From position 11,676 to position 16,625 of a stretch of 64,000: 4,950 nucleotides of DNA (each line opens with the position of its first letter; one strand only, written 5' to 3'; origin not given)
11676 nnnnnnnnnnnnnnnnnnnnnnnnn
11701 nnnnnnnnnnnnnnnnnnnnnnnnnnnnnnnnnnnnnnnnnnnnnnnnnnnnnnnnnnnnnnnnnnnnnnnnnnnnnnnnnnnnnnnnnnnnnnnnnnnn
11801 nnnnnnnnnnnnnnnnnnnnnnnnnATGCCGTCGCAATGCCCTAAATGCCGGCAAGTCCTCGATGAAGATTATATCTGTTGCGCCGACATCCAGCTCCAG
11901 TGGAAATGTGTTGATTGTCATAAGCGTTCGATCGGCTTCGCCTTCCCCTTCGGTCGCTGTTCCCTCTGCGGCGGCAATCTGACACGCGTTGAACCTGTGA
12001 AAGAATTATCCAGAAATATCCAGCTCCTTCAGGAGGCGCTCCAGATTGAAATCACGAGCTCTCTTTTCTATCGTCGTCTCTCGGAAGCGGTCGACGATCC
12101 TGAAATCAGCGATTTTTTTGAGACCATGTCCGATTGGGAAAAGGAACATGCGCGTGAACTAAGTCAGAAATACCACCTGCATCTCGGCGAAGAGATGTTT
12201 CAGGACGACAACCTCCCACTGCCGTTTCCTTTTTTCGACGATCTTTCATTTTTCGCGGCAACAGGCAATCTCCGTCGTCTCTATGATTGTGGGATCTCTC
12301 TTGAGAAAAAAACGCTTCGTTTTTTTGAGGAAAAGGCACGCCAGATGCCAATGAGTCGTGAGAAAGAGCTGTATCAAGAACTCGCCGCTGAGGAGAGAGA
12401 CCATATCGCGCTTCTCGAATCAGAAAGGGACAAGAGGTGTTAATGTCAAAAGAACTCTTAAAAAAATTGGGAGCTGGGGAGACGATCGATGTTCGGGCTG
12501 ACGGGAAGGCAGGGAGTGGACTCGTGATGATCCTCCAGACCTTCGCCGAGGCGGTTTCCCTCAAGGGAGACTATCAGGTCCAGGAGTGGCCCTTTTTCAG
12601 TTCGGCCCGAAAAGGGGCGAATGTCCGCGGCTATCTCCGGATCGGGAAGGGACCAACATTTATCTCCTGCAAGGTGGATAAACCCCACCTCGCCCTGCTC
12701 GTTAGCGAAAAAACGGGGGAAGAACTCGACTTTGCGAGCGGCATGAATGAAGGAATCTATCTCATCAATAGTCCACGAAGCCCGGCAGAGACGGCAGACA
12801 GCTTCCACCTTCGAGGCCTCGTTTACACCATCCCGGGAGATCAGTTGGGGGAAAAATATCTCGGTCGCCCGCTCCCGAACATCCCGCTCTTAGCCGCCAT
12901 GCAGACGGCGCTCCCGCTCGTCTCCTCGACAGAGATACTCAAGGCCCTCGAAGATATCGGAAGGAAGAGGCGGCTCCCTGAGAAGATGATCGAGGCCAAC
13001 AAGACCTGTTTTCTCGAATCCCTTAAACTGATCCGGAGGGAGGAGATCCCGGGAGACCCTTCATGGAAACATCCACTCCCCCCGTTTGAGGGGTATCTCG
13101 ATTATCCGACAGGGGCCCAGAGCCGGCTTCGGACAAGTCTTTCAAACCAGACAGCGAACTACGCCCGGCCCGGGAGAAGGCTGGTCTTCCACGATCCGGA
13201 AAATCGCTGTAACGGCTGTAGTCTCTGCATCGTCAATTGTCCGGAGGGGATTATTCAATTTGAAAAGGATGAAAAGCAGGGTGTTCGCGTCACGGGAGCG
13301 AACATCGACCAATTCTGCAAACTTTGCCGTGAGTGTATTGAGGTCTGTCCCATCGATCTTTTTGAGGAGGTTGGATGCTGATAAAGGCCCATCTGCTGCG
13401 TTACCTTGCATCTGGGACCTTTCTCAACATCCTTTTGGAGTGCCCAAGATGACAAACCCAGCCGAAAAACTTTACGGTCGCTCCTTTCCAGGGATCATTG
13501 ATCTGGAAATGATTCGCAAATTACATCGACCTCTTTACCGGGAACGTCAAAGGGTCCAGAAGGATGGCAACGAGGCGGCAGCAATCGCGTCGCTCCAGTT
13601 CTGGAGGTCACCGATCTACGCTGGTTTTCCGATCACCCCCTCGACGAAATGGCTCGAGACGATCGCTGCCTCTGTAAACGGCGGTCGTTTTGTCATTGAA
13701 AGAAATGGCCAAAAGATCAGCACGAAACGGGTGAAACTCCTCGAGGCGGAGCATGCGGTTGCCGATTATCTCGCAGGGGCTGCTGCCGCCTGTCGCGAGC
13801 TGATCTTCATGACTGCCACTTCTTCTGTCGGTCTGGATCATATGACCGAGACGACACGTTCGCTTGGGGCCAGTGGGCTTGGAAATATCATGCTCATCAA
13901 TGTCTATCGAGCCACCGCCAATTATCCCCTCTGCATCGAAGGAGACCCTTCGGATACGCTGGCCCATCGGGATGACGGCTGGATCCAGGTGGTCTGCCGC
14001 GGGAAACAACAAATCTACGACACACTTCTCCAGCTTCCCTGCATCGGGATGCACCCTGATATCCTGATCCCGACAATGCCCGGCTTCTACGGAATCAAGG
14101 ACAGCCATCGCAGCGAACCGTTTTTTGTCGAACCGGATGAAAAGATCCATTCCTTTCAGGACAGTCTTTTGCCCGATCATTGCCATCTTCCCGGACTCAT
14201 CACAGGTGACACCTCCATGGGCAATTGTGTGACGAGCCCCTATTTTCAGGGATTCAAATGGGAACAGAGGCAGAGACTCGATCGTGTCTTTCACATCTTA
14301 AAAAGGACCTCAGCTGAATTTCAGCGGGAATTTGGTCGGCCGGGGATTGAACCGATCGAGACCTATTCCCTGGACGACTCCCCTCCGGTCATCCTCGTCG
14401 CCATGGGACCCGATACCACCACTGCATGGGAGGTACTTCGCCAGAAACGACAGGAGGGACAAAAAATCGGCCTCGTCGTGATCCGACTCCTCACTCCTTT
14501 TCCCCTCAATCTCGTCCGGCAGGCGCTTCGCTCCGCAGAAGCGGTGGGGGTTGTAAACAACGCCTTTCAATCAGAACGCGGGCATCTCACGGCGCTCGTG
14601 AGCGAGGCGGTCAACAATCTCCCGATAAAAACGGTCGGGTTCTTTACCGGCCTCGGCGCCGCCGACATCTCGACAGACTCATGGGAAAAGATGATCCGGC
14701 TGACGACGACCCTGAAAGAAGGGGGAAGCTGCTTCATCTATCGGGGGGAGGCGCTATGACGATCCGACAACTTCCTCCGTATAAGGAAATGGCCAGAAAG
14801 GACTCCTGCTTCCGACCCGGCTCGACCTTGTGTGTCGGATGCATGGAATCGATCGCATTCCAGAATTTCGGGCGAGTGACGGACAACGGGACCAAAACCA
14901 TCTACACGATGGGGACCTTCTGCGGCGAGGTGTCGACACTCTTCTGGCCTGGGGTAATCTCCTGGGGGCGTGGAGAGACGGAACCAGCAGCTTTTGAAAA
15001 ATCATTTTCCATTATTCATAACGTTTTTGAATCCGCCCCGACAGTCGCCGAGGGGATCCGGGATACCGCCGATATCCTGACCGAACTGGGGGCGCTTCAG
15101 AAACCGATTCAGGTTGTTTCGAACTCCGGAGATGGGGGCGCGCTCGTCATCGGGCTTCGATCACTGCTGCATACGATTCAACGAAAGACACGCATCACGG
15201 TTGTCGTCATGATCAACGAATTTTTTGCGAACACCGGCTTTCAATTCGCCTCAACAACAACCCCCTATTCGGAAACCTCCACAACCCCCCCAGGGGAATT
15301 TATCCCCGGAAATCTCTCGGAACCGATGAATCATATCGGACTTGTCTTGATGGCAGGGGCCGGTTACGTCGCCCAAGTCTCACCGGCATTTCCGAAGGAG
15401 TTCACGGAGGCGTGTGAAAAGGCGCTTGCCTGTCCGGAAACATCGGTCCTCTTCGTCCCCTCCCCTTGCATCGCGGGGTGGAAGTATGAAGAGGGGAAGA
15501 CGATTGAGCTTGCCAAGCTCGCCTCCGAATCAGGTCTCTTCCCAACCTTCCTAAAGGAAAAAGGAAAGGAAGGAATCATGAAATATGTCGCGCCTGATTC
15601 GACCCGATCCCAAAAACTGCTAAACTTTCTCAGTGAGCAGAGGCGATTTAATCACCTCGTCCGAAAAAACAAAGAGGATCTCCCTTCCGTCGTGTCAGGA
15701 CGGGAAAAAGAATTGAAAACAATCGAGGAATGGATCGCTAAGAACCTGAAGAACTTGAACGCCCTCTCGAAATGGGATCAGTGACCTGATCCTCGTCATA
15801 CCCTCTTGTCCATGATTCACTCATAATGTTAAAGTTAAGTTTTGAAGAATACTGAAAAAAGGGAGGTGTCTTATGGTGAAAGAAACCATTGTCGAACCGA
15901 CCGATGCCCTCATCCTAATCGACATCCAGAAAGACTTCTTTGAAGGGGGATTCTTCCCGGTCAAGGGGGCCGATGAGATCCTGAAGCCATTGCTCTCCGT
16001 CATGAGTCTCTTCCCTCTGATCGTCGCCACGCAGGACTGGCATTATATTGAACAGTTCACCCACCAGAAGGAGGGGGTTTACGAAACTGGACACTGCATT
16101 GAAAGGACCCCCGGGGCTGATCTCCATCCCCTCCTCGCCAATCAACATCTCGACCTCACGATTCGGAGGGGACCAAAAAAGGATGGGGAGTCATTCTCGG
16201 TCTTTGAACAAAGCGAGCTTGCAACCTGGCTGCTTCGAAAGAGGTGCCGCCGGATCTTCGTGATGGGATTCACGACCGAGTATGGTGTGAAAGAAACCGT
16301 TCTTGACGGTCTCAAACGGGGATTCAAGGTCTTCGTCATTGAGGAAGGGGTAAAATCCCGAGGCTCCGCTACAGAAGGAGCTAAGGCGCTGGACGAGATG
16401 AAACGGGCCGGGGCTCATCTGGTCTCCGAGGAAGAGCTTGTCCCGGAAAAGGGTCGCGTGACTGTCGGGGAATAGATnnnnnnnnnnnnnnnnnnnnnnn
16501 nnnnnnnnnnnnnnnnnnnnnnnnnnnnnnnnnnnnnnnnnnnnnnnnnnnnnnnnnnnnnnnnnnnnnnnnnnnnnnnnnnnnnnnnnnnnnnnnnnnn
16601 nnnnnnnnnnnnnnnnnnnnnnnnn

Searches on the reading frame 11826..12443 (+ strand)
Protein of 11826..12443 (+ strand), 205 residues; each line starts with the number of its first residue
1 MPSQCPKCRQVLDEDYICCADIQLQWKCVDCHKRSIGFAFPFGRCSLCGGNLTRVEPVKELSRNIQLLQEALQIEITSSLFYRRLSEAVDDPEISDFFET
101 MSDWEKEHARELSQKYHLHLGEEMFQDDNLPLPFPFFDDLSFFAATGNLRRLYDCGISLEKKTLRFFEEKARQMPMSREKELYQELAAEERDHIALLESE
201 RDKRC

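Call 8: search_protein_families(library=pfam, proteins=[window:11826-12443:+], max_evalue=0.001)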
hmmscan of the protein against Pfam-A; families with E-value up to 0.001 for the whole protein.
window:11826-12443:+ (205 aa): 3 families
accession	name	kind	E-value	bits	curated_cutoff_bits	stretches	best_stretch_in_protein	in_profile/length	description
PF02915.23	Rubrerythrin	-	1.2e-12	48.8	22.8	1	67-198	2-134/137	Rubrerythrin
PF09537.16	DUF2383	-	8.4e-05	23.1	30.8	1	65-115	3-53/111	Domain of unknown function (DUF2383)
PF13668.12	Ferritin_2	-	0.00054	20.6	24.7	0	65-146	3-90/138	Ferritin-like domain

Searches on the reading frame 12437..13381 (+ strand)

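Call 8: search_protein_families(library=pfam, proteins=[window:12437-13381:+], max_evalue=0.001)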
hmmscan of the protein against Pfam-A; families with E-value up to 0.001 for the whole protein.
window:12437-13381:+ (314 aa): 9 families
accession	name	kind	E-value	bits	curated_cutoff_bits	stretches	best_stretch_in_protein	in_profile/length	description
PF01558.24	POR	-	7.7e-17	62.4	27.4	1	25-193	1-169/173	Pyruvate ferredoxin/flavodoxin oxidoreductase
PF12838.12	Fer4_7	-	2.5e-08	34.7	27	1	257-306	1-50/52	4Fe-4S dicluster domain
PF12837.12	Fer4_6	-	8.4e-08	32.2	25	1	255-273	6-24/24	4Fe-4S binding domain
PF13187.11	Fer4_9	-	3.6e-06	27.4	27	1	257-305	1-48/52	4Fe-4S dicluster domain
PF00037.32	Fer4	-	3.8e-06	26.9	21.1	0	255-274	5-24/24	4Fe-4S binding domain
PF12797.12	Fer4_2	-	2e-05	24.7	24.5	0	251-270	4-22/22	4Fe-4S binding domain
PF14697.11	Fer4_21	-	6.7e-05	23.4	35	1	255-307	5-55/59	4Fe-4S dicluster domain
PF13237.11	Fer4_10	-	7.9e-05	23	25.5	1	255-305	6-53/53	4Fe-4S dicluster domain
PF13484.11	Fer4_16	-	0.00031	21.9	30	0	257-276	1-20/66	4Fe-4S double cluster binding domain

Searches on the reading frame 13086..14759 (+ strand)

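Call 9: search_protein_families(library=pfam, proteins=[window:13086-14759:+], max_evalue=0.001)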
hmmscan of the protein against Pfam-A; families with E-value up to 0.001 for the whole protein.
window:13086-14759:+ (557 aa): 2 families
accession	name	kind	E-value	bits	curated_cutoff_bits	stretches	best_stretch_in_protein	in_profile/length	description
PF01855.24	POR_N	-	4.1e-19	69.7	27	1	177-366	10-185/231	Pyruvate flavodoxin/ferredoxin oxidoreductase, thiamine diP-bdg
PF17147.9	PFOR_II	-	1.1e-12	48.6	27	1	435-530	3-99/102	Pyruvate:ferredoxin oxidoreductase core domain II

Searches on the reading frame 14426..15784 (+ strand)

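Call 9: search_protein_families(library=pfam, proteins=[window:14426-15784:+], max_evalue=0.001)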
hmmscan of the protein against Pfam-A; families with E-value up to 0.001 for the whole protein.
window:14426-15784:+ (452 aa): 1 family
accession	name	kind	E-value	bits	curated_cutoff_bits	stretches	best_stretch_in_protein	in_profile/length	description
PF02775.26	TPP_enzyme_C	-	4.9e-13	49.6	21.9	1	227-342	46-149/151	Thiamine pyrophosphate enzyme, C-terminal TPP binding domain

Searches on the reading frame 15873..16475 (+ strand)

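Call 9: search_protein_families(library=pfam, proteins=[window:15873-16475:+], max_evalue=0.001)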
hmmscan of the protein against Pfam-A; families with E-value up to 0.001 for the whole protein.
window:15873-16475:+ (200 aa): 1 family
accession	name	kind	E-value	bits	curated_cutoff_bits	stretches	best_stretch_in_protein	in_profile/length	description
PF00857.26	Isochorismatase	-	2.1e-21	77.3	27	1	12-187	2-174/175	Isochorismatase domain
